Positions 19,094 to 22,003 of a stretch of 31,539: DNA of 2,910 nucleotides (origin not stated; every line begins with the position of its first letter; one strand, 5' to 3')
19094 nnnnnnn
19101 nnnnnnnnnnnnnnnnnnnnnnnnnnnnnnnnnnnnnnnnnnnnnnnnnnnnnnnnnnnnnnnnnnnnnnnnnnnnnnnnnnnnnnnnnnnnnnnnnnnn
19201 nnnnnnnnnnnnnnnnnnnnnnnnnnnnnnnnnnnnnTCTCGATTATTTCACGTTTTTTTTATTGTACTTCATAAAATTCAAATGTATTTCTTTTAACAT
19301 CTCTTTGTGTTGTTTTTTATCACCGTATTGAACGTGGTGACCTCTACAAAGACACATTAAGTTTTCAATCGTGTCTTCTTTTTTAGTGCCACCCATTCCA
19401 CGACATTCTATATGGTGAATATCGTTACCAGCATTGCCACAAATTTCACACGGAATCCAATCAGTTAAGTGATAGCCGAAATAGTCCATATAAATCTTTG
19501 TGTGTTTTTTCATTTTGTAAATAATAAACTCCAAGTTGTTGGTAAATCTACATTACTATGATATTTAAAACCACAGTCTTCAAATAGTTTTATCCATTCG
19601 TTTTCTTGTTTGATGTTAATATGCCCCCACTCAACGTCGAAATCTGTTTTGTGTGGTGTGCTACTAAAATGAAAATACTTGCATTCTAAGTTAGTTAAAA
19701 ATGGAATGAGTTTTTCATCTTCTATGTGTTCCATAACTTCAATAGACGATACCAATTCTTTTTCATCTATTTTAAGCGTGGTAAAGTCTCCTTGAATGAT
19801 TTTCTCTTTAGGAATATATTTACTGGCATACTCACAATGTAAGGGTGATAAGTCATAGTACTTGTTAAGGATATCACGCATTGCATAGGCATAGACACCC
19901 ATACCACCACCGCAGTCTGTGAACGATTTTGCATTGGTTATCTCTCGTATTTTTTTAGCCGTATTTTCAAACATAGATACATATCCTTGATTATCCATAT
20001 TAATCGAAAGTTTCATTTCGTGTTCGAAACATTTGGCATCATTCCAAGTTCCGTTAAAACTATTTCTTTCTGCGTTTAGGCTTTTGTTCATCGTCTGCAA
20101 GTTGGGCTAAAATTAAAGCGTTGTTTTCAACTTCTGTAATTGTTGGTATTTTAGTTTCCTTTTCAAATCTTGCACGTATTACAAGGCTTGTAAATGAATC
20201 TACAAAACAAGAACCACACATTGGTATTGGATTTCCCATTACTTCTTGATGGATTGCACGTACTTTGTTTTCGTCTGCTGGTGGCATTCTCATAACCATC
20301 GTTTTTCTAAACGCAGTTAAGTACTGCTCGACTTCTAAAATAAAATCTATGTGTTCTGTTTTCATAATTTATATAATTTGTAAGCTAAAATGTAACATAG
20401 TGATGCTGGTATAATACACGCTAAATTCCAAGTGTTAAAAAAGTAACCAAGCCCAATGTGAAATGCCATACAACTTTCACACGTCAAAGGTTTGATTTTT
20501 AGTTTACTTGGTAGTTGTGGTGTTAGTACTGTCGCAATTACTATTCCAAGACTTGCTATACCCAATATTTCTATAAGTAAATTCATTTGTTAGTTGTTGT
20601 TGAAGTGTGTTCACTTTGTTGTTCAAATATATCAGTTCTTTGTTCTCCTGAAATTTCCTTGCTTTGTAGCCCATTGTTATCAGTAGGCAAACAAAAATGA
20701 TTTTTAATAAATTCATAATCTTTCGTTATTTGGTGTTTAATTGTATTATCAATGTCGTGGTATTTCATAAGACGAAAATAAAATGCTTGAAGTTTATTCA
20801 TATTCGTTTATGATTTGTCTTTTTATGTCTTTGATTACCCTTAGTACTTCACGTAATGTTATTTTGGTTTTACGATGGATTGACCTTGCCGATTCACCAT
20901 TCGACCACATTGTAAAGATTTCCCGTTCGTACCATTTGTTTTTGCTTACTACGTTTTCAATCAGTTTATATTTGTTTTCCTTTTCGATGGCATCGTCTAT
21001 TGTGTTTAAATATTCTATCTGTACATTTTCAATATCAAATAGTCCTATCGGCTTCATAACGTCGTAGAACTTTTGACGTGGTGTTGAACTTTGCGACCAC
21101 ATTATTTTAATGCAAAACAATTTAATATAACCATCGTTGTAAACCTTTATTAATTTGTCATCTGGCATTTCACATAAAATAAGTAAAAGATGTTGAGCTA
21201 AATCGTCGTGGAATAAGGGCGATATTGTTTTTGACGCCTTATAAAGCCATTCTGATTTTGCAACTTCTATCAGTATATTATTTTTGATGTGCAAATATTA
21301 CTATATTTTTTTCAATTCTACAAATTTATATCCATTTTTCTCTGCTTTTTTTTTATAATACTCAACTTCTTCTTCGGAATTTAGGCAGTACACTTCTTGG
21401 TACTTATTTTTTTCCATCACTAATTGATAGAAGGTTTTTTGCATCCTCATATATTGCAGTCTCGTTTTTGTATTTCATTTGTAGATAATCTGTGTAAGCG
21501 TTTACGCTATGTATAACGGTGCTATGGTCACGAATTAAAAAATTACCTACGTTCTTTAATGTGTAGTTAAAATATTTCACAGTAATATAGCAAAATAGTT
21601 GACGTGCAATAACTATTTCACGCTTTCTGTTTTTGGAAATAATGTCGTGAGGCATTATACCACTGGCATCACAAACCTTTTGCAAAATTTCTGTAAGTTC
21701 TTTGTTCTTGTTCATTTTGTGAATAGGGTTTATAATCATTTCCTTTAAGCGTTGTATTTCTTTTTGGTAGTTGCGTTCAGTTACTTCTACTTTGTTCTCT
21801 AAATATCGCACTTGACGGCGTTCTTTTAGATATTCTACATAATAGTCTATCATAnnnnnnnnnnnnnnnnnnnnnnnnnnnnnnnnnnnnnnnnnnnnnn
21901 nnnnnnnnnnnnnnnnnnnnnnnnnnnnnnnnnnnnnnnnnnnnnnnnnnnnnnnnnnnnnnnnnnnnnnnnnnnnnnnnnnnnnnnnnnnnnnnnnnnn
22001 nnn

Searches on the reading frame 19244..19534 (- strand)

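Call 56: search_protein_families(library=pfam, proteins=[window:19244-19534:-], max_evalue=0.05)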
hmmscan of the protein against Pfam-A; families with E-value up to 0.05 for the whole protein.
window:19244-19534:- (96 aa): 5 families
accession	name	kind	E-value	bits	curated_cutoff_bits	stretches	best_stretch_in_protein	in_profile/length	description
PF16784.11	HNHc_6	-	0.00094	19.3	26.6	1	21-69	120-171/204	Putative HNHc nuclease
PF01844.29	HNH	-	0.013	16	21.4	1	29-72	1-46/47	HNH endonuclease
PF13391.12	HNH_2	-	0.014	15.7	21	1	43-72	31-60/66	HNH endonuclease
PF05448.18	AXE1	-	0.028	13.6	21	1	11-88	82-161/321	Acetyl xylan esterase (AXE1)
PF06147.18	DUF968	-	0.029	14.8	27.8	1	27-72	99-144/171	Protein of unknown function (DUF968)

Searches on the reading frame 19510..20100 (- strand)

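Call 24: search_protein_families(library=phrogs, proteins=[window:19510-20100:-], max_evalue=0.001)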
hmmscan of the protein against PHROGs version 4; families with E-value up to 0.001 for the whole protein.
window:19510-20100:- (196 aa): 0 families

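Call 56: search_protein_families(library=pfam, proteins=[window:19510-20100:-], max_evalue=0.05)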
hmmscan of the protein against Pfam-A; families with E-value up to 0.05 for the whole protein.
window:19510-20100:- (196 aa): 1 family
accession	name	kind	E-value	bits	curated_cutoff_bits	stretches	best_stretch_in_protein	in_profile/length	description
PF08241.18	Methyltransf_11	-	0.029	15.4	21.2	1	62-129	2-76/95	Methyltransferase domain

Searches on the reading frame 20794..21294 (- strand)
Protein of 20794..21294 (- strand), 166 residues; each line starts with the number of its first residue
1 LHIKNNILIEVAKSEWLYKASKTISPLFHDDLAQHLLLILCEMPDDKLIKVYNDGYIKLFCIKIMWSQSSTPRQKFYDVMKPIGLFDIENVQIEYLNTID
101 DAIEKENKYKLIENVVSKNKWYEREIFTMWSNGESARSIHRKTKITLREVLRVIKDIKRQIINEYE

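Call 24: search_protein_families(library=phrogs, proteins=[window:20794-21294:-], max_evalue=0.001)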
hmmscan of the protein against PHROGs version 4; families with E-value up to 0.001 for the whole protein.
window:20794-21294:- (166 aa): 0 families

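Call 56: search_protein_families(library=pfam, proteins=[window:20794-21294:-], max_evalue=0.05)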
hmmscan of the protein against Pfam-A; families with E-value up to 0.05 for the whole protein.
window:20794-21294:- (166 aa): 0 families

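Call 91: find_homologous_proteins(query=window:20794-21294:-, max_evalue=0.00001)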
Query window:20794-21294:- (166 aa): 39 proteins with E <= 0.00001 among 86 candidates.
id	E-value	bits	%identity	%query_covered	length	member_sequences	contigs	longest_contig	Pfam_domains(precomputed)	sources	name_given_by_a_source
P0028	3.2e-101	354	97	100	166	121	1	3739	-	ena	-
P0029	1.1e-71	258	69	99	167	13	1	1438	-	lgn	-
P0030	9.8e-71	255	94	75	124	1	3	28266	-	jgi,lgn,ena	jgi:hypothetical protein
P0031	1.5e-70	254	94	75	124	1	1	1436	-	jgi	jgi:hypothetical protein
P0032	1.6e-70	254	94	75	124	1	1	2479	-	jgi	-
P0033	3.8e-70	253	94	75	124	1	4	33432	-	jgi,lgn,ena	-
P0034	3.8e-70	253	94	75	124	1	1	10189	-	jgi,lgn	-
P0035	3.8e-70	253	94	75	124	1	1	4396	-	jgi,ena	jgi:hypothetical protein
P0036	6.3e-70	252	93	75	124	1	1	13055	-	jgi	jgi:hypothetical protein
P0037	7.6e-70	252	66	97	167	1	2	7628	-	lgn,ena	-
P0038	9.9e-70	252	93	75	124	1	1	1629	-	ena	-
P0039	1.0e-69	251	93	75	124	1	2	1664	-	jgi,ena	jgi:hypothetical protein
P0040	1.5e-69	251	93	75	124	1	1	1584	-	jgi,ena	jgi:hypothetical protein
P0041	2.2e-69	250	92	75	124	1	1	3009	-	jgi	jgi:hypothetical protein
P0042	2.5e-69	250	92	75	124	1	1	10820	-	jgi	jgi:hypothetical protein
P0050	2.4e-66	241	61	100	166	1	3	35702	-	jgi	jgi:hypothetical protein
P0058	1.3e-55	206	60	99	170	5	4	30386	-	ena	-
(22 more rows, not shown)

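Call 92: find_encoding_contigs(protein=P0050, flank=10000, max_places=3)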
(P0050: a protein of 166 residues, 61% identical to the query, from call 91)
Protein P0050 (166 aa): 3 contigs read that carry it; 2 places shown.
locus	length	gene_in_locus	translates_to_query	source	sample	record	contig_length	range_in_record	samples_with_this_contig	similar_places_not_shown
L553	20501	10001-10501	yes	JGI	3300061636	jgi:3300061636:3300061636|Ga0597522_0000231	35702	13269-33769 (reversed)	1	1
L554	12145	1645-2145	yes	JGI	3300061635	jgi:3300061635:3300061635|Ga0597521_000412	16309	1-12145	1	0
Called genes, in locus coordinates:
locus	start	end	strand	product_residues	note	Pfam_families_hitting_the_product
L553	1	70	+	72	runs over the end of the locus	PF11753:DUF3310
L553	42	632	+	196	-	-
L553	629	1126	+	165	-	-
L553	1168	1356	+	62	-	-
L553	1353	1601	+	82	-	-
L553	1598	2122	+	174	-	PF04404:ERF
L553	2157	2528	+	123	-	-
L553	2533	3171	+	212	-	PF09588:YqaJ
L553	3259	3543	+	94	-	-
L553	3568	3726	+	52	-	-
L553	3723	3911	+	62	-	-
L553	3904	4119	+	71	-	-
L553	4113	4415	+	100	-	-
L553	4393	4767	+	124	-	-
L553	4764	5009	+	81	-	-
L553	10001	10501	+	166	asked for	-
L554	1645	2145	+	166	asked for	-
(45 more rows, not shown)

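Call 93: find_encoding_contigs(protein=P0058, flank=10000, max_places=4)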
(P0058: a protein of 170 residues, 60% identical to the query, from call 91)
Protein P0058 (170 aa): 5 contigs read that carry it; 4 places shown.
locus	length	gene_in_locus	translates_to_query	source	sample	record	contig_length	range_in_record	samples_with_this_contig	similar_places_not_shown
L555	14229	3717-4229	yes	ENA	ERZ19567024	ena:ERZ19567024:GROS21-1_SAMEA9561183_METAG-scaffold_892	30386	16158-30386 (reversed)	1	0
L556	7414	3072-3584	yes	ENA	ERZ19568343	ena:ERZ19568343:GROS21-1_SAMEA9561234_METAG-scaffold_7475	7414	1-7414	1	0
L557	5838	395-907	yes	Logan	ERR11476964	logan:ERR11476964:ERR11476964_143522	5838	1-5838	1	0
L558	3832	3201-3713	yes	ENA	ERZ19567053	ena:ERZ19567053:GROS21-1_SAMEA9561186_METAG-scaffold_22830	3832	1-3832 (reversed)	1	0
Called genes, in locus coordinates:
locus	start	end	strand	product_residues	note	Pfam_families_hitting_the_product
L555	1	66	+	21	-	?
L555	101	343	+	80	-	-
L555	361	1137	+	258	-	PF02195:ParB_N (weak)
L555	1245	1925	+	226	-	PF14297:Lin1244_N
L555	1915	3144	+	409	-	PF13481:AAA_25, PF03796:DnaB_C, PF06745:ATPase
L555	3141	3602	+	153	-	PF08299:Bac_DnaA_C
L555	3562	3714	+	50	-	-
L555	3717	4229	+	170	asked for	-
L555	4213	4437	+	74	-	-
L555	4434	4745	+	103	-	-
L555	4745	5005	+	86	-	PF01844:HNH (weak)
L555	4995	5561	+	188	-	PF13489:Methyltransf_23 (weak)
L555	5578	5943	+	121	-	-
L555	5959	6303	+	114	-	-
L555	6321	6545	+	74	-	-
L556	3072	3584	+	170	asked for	-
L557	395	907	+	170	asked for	-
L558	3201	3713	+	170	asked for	-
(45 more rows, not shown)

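Call 94: find_encoding_contigs(protein=P0033, flank=10000, max_places=4)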
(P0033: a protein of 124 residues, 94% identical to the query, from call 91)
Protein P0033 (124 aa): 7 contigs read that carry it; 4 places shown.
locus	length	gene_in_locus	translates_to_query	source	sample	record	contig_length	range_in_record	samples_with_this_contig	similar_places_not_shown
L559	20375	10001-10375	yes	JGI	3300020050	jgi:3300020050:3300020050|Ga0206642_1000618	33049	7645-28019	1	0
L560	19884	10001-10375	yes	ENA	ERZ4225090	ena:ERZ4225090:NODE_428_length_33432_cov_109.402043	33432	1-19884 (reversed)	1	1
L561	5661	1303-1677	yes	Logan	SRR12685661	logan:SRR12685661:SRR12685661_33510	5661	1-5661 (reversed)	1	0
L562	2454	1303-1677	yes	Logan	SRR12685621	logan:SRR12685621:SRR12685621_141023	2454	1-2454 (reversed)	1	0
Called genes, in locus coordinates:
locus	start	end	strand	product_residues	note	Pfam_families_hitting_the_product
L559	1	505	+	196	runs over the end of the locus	-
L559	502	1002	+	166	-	-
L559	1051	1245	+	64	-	-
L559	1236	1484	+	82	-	-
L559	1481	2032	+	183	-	PF04404:ERF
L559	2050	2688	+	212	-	PF09588:YqaJ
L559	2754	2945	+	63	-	-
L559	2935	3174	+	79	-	-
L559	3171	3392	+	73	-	-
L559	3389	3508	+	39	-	-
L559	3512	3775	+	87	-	-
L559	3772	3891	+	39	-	-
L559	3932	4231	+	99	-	-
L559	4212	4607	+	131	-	-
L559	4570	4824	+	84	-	-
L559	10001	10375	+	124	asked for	-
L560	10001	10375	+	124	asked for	-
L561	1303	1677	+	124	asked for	-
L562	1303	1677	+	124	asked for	-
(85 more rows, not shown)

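Call 101: search_protein_families(library=pfam, proteins=[window:20794-21294:-], max_evalue=10)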
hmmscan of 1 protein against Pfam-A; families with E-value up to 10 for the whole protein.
window:20794-21294:- (166 aa): 2 families
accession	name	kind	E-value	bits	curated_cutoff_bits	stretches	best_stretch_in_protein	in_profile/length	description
PF14887.12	HMG_box_5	-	0.058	13.8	25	1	101-142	42-83/86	HMG (high mobility group) box 5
PF08765.17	Mor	-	0.079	13.4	24.9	1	119-164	58-102/107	Mor transcription activator family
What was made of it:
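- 20794..21294 (-): 166-aa protein with a predicted ECF-type sigma-factor fold. Candidate factor for the late promoters. Pfam does not detect it (calls 56, 101).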

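Call 102: search_protein_families(library=ncbifam, proteins=[window:20794-21294:-], max_evalue=1)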
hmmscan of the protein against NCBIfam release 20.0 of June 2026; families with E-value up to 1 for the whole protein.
window:20794-21294:- (166 aa): 1 family
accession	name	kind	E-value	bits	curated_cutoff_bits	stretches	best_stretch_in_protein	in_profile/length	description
NF033558.1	transpos_IS1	equivalog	0.0017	18.3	100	1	111-160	33-82/199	IS1 family transposase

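Call 108: search_solved_structures(query=A2, max_evalue=10)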
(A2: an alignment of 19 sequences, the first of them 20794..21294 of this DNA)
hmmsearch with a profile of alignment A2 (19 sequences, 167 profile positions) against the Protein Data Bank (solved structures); distinct sequences matched with E-value up to 10: 2.
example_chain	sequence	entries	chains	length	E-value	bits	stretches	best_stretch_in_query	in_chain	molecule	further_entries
1win_A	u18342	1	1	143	0.66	13.1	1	54-107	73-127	Flotillin 2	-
8woj_A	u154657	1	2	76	1.5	11.9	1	116-135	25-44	RxLR121 effector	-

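Call 109: predict_structure(alignment_id=A2)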
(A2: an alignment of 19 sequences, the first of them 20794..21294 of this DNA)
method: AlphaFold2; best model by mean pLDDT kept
length: 166 residues; sequences in the alignment: 19
mean_pLDDT: 82.1   pTM: 0.45
mean pLDDT of the five models: 82.1, 80.1, 78.9, 77.0, 76.8
residues with pLDDT >= 90: 45; 70-90: 98; 50-70: 10; < 50: 13
segments of 3 or more residues with pLDDT < 50: 84-96
pLDDT, mean of each block of 10 residues (from residue 1): 82 91 86 90 87 88 86 75 50 51 79 87 90 90 91 91 82
secondary structure, 60 per line:
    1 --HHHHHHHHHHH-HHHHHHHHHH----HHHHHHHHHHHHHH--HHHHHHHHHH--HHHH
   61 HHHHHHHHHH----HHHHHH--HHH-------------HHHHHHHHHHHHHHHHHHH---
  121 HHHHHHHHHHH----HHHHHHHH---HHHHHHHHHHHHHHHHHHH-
elements in order: H3-13 H15-24 H29-42 H45-54 H57-70 H75-80 H99-117 H121-131 H136-143 H147-165
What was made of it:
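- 20794..21294 (-): Model pLDDT 82 (call 109).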

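Call 111: fold_search(model_id=the predicted structure, library=pdb)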
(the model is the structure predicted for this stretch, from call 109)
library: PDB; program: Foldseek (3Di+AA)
matches with E <= 10: 255; with E <= 0.001: 0
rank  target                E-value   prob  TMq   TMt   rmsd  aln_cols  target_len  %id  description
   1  6dv9_F                1.7e-02  0.99  0.34  0.33  13.9       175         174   11  Crystal structure of Mycobacterium tuberculosis transcription initiation complex(ECF sigma factor L) containing 5nt RN (released 2019-02-20)
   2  9m9e_F                1.9e-02  0.99  0.34  0.32  10.9       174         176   13  Structural Basis of Pausing During Transcription Initiation in Mycobacterium tuberculosis (released 2026-01-14)
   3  9a4r_A                3.4e-02  0.99  0.40  0.33   9.8       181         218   14  Integrative model of RPSH-RPOB by crosslinking MS and deep learning (released 2024-09-18)
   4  9n9q_C                7.6e-02  0.94  0.38  0.26  12.7       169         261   16  Cryo-EM structure of the RNA-guided transcription complex (released 2025-12-24)
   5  8hkc_E                9.4e-02  0.93  0.37  0.25  16.3       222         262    8  Cryo-EM structure of E. coli RNAP sigma32 complex (released 2023-05-31)
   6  1or7_A                1.3e-01  0.85  0.34  0.31  16.0       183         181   15  Crystal Structure of Escherichia coli sigmaE with the Cytoplasmic Domain of its Anti-sigma RseA (released 2003-04-15)
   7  9m98_F                1.5e-01  0.84  0.35  0.35  13.5       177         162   14  Structural Basis of Pausing During Transcription Initiation in Mycobacterium tuberculosis (released 2026-01-14)
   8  8z6g_D                1.7e-01  0.85  0.34  0.33  14.6       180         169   10  the AlgU-MucAcyto complex structure in Pseudomonas aeruginosa (released 2024-05-08)
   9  7l7b_F                1.8e-01  0.89  0.37  0.24  10.6       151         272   13  Clostridioides difficile RNAP with fidaxomicin (released 2022-02-02)
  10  4nqw_A                2.2e-01  0.82  0.33  0.36  18.3       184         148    9  Structure of Mycobacterium tuberculosis extracytoplasmic function sigma factor SigK in complex with the cytosolic doma (released 2014-01-22)
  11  4cxf_A                2.3e-01  0.69  0.30  0.32  19.0       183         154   11  Structure of CnrH in complex with the cytosolic domain of CnrY (released 2014-04-30)
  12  9a58_A                3.4e-01  0.80  0.36  0.18  12.2       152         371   13  Integrative model of SIGA-RPOC by crosslinking MS and deep learning (released 2024-09-18)
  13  6in7_B                3.7e-01  0.75  0.34  0.32  13.8       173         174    9  Crystal structure of AlgU in complex with MucA(cyto) (released 2019-07-24)
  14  9m9d_F                3.7e-01  0.63  0.32  0.33  14.1       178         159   15  Structural Basis of Pausing During Transcription Initiation in Mycobacterium tuberculosis (released 2026-01-14)
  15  5e18_F                3.9e-01  0.72  0.38  0.21  13.6       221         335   10  T. thermophilus transcription initiation complex having a YYY discriminator sequence and a nontemplate-strand length c (released 2016-03-09)
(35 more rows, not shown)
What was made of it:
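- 20794..21294 (-): SigmaE region 4 aligns at rmsd 1.5 A over 61 residues, probability 1.00 (call 111).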

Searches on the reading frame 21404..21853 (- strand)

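Call 24: search_protein_families(library=phrogs, proteins=[window:21404-21853:-], max_evalue=0.001)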
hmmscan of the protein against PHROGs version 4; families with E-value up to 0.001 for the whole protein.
window:21404-21853:- (149 aa): 1 family
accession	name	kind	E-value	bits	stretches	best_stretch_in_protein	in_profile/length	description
phrog_16091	-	unknown function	3.5e-09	38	1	54-130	13-95/131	-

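Call 56: search_protein_families(library=pfam, proteins=[window:21404-21853:-], max_evalue=0.05)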
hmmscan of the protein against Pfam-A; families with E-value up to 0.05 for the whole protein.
window:21404-21853:- (149 aa): 2 families
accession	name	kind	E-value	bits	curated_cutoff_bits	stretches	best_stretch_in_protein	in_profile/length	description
PF08299.17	Bac_DnaA_C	-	1.8e-19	69.9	31.5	1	55-118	3-67/69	Bacterial dnaA protein helix-turn-helix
PF04786.17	Baculo_DNA_bind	-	0.028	14.3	25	1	33-143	6-118/248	ssDNA binding protein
